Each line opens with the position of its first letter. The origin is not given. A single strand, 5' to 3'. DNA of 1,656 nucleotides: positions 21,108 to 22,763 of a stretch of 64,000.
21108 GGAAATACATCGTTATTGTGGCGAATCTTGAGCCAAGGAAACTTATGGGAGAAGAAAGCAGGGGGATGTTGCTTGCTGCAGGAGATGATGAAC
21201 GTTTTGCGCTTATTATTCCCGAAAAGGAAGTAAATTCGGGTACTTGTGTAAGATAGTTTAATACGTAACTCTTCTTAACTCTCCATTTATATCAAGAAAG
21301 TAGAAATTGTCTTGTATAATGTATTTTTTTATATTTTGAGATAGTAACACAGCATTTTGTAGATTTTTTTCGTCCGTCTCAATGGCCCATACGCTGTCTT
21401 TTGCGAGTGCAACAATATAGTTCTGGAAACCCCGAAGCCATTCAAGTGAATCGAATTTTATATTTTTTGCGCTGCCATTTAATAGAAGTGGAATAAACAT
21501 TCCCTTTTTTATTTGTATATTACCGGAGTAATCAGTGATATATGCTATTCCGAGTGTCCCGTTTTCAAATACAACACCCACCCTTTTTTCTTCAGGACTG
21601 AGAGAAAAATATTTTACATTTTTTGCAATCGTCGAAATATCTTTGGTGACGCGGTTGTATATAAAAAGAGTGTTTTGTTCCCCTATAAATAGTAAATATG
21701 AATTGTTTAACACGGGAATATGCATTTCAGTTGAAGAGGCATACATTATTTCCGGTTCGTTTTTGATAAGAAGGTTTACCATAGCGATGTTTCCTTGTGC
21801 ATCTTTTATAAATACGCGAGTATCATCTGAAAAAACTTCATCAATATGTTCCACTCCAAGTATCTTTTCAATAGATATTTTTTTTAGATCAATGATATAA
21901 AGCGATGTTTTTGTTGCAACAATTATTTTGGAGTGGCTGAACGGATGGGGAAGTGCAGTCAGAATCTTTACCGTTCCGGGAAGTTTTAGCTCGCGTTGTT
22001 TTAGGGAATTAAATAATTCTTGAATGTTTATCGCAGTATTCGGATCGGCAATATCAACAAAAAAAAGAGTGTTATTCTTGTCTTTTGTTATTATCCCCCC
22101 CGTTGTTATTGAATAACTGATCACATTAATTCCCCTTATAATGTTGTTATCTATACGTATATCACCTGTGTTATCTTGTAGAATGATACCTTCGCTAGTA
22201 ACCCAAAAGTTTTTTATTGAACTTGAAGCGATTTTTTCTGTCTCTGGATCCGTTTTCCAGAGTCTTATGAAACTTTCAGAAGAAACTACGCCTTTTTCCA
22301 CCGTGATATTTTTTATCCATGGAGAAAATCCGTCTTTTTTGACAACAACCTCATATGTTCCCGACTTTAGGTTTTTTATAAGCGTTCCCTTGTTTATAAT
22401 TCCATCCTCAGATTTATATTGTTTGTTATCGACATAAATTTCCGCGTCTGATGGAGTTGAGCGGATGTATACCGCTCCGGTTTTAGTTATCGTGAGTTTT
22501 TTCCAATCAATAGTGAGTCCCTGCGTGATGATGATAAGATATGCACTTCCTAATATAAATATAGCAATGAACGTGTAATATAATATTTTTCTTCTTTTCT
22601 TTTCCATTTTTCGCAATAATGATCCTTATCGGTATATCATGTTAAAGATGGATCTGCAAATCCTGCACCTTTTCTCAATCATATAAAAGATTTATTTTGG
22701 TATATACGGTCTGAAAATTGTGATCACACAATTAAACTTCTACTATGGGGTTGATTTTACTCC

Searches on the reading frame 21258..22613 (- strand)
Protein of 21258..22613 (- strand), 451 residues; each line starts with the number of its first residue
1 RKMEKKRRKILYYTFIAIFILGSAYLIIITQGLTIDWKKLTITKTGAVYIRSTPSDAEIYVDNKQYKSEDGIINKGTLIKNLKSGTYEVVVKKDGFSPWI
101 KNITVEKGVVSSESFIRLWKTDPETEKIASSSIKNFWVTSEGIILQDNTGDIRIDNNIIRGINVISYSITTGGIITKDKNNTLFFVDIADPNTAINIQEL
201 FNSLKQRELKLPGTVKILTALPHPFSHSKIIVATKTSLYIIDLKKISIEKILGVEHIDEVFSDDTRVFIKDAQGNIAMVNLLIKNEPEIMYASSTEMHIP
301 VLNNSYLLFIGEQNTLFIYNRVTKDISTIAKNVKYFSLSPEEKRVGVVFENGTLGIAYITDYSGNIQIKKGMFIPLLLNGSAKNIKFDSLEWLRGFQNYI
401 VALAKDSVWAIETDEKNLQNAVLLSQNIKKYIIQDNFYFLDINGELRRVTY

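Call 103: search_protein_families(library=pfam, proteins=[window:21258-22613:-], max_evalue=0.00001)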
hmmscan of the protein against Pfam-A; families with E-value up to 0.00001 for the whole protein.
window:21258-22613:- (451 aa): 2 families
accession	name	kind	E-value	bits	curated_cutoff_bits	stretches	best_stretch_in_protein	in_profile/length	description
PF08308.17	PEGA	-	5.5e-08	33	20.8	1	46-108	2-58/71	PEGA domain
PF16755.11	Beta-prop_NUP159_NUP214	-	1.4e-07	31.6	29.6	0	261-410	66-223/366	NUP159/214 beta propeller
